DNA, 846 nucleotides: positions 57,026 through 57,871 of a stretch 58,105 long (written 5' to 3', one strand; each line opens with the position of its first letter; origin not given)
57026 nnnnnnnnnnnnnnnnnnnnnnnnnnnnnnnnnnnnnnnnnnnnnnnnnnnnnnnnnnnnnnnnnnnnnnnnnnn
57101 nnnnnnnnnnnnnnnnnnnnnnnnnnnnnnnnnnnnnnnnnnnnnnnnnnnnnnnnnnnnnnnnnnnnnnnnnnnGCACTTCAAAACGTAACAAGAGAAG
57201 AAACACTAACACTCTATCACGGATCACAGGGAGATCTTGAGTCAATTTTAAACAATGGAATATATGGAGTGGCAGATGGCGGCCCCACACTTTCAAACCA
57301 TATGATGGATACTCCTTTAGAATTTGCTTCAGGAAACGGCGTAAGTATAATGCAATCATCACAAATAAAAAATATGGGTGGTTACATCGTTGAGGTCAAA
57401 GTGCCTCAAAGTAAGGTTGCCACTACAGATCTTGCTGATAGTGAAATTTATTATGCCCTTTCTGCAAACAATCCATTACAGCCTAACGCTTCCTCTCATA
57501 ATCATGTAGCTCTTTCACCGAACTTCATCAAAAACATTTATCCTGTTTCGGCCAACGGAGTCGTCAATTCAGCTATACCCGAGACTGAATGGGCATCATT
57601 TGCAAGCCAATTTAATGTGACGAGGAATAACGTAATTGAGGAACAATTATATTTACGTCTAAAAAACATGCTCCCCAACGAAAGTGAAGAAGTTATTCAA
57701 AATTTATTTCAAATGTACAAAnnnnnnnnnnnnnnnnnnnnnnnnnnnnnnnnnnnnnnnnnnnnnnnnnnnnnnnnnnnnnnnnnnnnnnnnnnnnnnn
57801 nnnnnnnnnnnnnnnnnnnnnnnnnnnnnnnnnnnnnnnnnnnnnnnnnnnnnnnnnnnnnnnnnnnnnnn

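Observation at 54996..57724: ADP-ribosyltransferase-like tip with a translationally coupled soluble partner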

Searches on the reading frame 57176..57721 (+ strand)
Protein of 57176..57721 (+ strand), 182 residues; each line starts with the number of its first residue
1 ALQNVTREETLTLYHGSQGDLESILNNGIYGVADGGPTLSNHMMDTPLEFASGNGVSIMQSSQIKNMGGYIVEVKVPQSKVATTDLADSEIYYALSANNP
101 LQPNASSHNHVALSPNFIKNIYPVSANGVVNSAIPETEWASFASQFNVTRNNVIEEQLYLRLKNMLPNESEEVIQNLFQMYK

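Call 24: find_homologous_proteins(query=A2, max_evalue=0.1)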
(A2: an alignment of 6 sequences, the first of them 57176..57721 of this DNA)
Query A2 (6 sequences): 1159 candidates shared short words with the query, none scored E <= 0.1.

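Call 26: search_solved_structures(query=A2, max_evalue=10, show_alignments=3)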
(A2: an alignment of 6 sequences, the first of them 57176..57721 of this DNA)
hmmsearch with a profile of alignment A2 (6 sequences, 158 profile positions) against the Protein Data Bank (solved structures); distinct sequences matched with E-value up to 10: 12.
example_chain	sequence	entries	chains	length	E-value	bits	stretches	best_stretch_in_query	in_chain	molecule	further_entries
8baq_A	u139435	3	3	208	0.066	16.4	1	7-38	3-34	DarT ssDNA thymidine ADP-ribosyltransferase family protein | E. coli C7 DarT1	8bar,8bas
7kw8_A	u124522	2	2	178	0.14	15.3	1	19-69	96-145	tRNA 2'-phosphotransferase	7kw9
9ld3_A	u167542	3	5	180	0.23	14.6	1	16-51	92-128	Probable RNA 2'-phosphotransferase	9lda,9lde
9ld4_A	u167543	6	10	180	0.23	14.6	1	16-51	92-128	Probable RNA 2'-phosphotransferase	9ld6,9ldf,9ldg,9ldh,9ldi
9ldc_A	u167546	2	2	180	0.23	14.6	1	16-51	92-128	Probable RNA 2'-phosphotransferase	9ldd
4f0d_A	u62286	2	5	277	0.4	13.8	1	10-39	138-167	Poly [ADP-ribose] polymerase 16 | Protein mono-ADP-ribosyltransferase PARP16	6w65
6hxr_A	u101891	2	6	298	0.44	13.7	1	10-39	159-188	Mono [ADP-ribose] polymerase PARP16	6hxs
3k85_A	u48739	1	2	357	0.9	12.7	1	16-91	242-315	D-glycero-D-manno-heptose 1-phosphate kinase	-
8tfi_A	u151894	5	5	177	1.2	12.3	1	12-41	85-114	Probable RNA 2'-phosphotransferase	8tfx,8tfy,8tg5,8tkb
8e74_Z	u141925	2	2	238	1.3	12.2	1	68-96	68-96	Transcription termination/antitermination protein NusG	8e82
8eos_G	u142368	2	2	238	1.3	12.2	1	68-96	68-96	Transcription termination/antitermination protein NusG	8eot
8tfz_A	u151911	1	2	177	1.8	11.7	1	12-39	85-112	Probable RNA 2'-phosphotransferase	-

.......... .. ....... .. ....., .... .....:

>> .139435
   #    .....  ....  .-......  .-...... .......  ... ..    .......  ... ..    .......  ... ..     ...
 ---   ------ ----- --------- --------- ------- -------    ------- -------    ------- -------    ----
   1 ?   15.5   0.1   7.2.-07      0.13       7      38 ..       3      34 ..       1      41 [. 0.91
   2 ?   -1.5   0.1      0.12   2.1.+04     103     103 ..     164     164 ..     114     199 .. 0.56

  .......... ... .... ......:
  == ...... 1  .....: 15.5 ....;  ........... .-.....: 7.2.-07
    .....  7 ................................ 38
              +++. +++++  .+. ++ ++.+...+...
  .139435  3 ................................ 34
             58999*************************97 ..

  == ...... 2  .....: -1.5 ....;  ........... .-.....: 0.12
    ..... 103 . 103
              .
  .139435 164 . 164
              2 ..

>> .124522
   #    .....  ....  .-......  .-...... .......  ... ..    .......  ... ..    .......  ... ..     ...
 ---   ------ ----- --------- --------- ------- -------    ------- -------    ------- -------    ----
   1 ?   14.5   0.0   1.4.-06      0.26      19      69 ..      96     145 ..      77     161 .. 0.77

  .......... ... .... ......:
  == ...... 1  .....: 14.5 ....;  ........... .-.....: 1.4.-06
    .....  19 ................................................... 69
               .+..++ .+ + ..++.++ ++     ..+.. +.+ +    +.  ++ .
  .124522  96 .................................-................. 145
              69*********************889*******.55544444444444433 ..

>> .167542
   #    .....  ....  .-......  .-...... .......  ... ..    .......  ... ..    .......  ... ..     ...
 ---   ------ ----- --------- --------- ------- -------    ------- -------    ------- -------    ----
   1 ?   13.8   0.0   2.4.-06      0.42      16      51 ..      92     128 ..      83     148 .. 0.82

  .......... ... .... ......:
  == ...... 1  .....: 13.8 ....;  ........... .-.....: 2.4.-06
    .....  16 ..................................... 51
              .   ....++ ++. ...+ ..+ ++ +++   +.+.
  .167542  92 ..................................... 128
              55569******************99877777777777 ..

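Call 32: predict_structure(alignment_id=A2)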
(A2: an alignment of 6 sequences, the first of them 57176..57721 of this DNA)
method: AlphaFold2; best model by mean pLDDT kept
length: 182 residues; sequences in the alignment: 6
mean_pLDDT: 87.4   pTM: 0.82
mean pLDDT of the five models: 87.4, 86.6, 86.1, 86.0, 85.8
residues with pLDDT >= 90: 118; 70-90: 43; 50-70: 11; < 50: 10
segments of 3 or more residues with pLDDT < 50: 1-6, 58-61
pLDDT, mean of each block of 10 residues (from residue 1): 55 94 95 89 90 66 76 96 74 93 90 97 95 97 95 89 93 91 78
secondary structure, 60 per line:
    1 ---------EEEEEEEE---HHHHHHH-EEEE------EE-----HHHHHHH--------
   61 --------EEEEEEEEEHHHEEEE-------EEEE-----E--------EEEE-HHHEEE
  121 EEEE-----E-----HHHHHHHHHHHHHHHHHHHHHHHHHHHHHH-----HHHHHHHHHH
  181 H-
elements in order: E10-17 H21-27 E29-32 H46-52 E69-77 E81-84 E92-95 E110-113 E118-124 H136-165 H171-181

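Call 34: fold_search(model_id=the predicted structure, library=pdb)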
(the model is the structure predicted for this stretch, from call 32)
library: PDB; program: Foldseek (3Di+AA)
matches with E <= 10: 216; with E <= 0.001: 0
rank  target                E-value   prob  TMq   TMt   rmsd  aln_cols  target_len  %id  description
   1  8s2m_B                7.3e-03  1.00  0.42  0.58   4.0       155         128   12  Xenorhabdus bovienii Rhs C-terminal toxin TreX complex with TriX immunity protein (released 2024-12-04)
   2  8s2n_B                8.2e-03  1.00  0.43  0.58   3.9       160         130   13  Xenorhabdus bovienii Rhs toxin TreTu complex with TrxA and TriTu immunity protein (released 2024-12-04)
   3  9gco_E                1.3e-02  1.00  0.45  0.60   4.2       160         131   10  Xenorhabdus bovienii Thioredoxin complex with Rhs toxin TreX and immunity protein TriX (released 2024-12-04)
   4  9gco_B                1.5e-02  1.00  0.44  0.60   3.6       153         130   11  Xenorhabdus bovienii Thioredoxin complex with Rhs toxin TreX and immunity protein TriX (released 2024-12-04)
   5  7zn4_b                2.2e-01  0.04  0.09  0.08  15.2       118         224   12  Tail tip of siphophage T5 : bent fibre after interaction with its bacterial receptor FhuA (released 2023-02-08)
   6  9kyb_B                4.2e-01  0.21  0.31  0.26   9.8       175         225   11  PltBd1/PltBd2 heteropentameric holotoxin from S. diarizonae (released 2025-10-29)
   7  8sgs_A                8.6e-01  0.08  0.20  0.11  11.3       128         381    8  human liver mitochondrial Short-chain specific acyl-CoA dehydrogenase (released 2024-02-21)
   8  1prt_A                9.2e-01  0.14  0.28  0.24   9.8       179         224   14  THE CRYSTAL STRUCTURE OF PERTUSSIS TOXIN (released 1995-01-26)
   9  8a0j_B                9.7e-01  0.04  0.11  0.10  13.7        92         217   14  Crystal structure of the kinetoplastid kinetochore protein Trypanosoma congolense KKT2 divergent polo-box domain (released 2022-06-15)
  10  9ggq_C                9.7e-01  0.02  0.12  0.06  20.3       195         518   11  E.coli gyrase holocomplex with cleaved chirally wrapped 217 bp DNA fragment and moxifloxacin (released 2024-09-11)
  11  6s4s_A                1.2e+00  0.02  0.12  0.14  16.4       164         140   10  CBDP35 Native structure (released 2020-07-15)
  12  9gbv_A                1.3e+00  0.03  0.13  0.04  18.6       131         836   12  E.coli gyrase holocomplex with chirally wrapped 217 bp DNA fragment (released 2024-08-21)
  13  1yg9_A                1.3e+00  0.02  0.12  0.08  12.9        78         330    8  The structure of mutant (N93Q) of bla g 2 (released 2005-03-22)
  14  7krt_A                1.4e+00  0.06  0.17  0.05  16.4       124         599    8  Restraining state of a truncated Hsp70 DnaK (released 2021-09-15)
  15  8a0j_A                1.4e+00  0.04  0.12  0.10  12.9        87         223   10  Crystal structure of the kinetoplastid kinetochore protein Trypanosoma congolense KKT2 divergent polo-box domain (released 2022-06-15)
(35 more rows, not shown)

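Call 38: fold_search(model_id=the predicted structure, library=viral)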
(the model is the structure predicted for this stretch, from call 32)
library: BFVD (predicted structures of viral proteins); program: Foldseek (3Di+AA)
matches with E <= 10: 398; with E <= 0.001: 0
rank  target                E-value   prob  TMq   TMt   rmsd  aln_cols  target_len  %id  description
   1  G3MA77                6.4e-03  0.99  0.43  0.48   8.6       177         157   12  Gp336 [Bacillus phage G]
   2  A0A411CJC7            6.8e-03  0.99  0.34  0.14   5.5       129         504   18  (no name in the UniProt tables at hand)
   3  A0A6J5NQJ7            1.2e-02  1.00  0.40  0.62   4.3       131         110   14  Uncharacterized protein [uncultured Caudovirales phage]
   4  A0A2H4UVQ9            3.2e-02  0.93  0.35  0.15   5.2       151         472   12  Poly (ADP-ribose) polymerase [Bodo saltans virus]
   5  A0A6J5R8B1            3.6e-02  0.69  0.30  0.37   7.2       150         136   15  Uncharacterized protein [uncultured Caudovirales phage]
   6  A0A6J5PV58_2          4.1e-02  0.90  0.30  0.05   6.1       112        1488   17  Uncharacterized protein [uncultured Caudovirales phage]
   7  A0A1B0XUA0            6.6e-02  0.21  0.24  0.15  18.3       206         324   12  (no name in the UniProt tables at hand)
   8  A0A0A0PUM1            8.8e-02  0.80  0.24  0.48   5.9        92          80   11  Uncharacterized protein [Bacillus phage Bp8p-T]
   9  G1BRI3                1.3e-01  0.47  0.26  0.35   5.5       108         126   13  Uncharacterized protein [Mycobacterium phage Send513]
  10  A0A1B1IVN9            1.5e-01  0.18  0.17  0.08  11.0       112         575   11  (no name in the UniProt tables at hand)
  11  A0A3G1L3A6            2.6e-01  0.04  0.15  0.08  31.2       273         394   11  Uncharacterized protein [Synechococcus phage S-CBWM1]
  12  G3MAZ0                2.7e-01  0.41  0.38  0.33  13.5       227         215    9  Gp610 [Bacillus phage G]
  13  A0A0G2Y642            2.7e-01  0.18  0.28  0.09  10.3       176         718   12  Ankyrin repeat-containing protein [Acanthamoeba polyphaga mimivirus Kroon]
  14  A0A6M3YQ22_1          3.1e-01  0.30  0.26  0.08   9.0       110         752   13  (no name in the UniProt tables at hand)
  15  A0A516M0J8            3.7e-01  0.03  0.11  0.10  16.0       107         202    8  (no name in the UniProt tables at hand)
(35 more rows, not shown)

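Call 42: find_related_loci(query=A3, collection=genome_contigs, flank=10000)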
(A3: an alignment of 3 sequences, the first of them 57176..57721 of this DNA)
Query A3 (182 aa) in genome_contigs; peptide patterns used: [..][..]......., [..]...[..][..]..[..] (x = any residue, [..] = any of these).
37 stretches matched a pattern, but none encodes a relative of the query by tblastn (E <= 1e-3).

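Call 43: find_related_loci(query=A3, collection=metagenome_contigs, flank=10000)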
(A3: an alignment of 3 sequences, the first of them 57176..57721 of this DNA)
Query A3 (182 aa) in metagenome_contigs; peptide patterns used: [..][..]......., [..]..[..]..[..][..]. (x = any residue, [..] = any of these).
113 stretches matched a pattern; 4 encode a relative of the query (tblastn E <= 1e-3); 4 distinct loci.
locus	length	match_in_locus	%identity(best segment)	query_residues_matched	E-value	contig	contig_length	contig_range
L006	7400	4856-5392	43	1-178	3e-46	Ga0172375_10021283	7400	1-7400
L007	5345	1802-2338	43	1-178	3e-46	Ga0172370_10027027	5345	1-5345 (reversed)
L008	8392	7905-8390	44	1-161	1e-40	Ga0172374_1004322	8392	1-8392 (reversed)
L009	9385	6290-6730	39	11-166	4e-26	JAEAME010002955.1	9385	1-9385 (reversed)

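Call 65: search_protein_families(library=pfam, alignment_id=A2, max_evalue=10)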
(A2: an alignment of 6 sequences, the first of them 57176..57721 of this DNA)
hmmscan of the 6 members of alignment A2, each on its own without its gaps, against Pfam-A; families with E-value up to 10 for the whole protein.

A. member 1, window:57176-57721:+ (182 aa): 2 families
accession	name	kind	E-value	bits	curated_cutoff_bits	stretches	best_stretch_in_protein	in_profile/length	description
PF07056.16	DUF1335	-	0.12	13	25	1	50-123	34-112/131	Protein of unknown function (DUF1335)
PF23171.1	bHLH_HIF1A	-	0.24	12.1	27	1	88-109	33-54/80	Hypoxia-inducible factor 1-alpha bHLH domain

B. families by the number of members that match (of 6 scanned): 5 families
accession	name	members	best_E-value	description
PF00644.27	PARP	2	0.081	Poly(ADP-ribose) polymerase catalytic domain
PF22265.2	T26-6p_Ig-like_dom_2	1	0.018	T26-6p, second immunoglobulin-like domain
PF07056.16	DUF1335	1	0.12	Protein of unknown function (DUF1335)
PF22135.1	Cwp8_D3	1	0.2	Cell wall binding protein Cwp8 domain 3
PF23171.1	bHLH_HIF1A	1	0.24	Hypoxia-inducible factor 1-alpha bHLH domain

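Call 95: find_related_loci(query=A3, collection=viral_contigs, flank=5000)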
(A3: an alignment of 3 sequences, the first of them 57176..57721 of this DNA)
Query A3 (182 aa) in viral_contigs; peptide patterns used: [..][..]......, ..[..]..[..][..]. (x = any residue, [..] = any of these).
66 stretches matched a pattern, but none encodes a relative of the query by tblastn (E <= 1e-3).
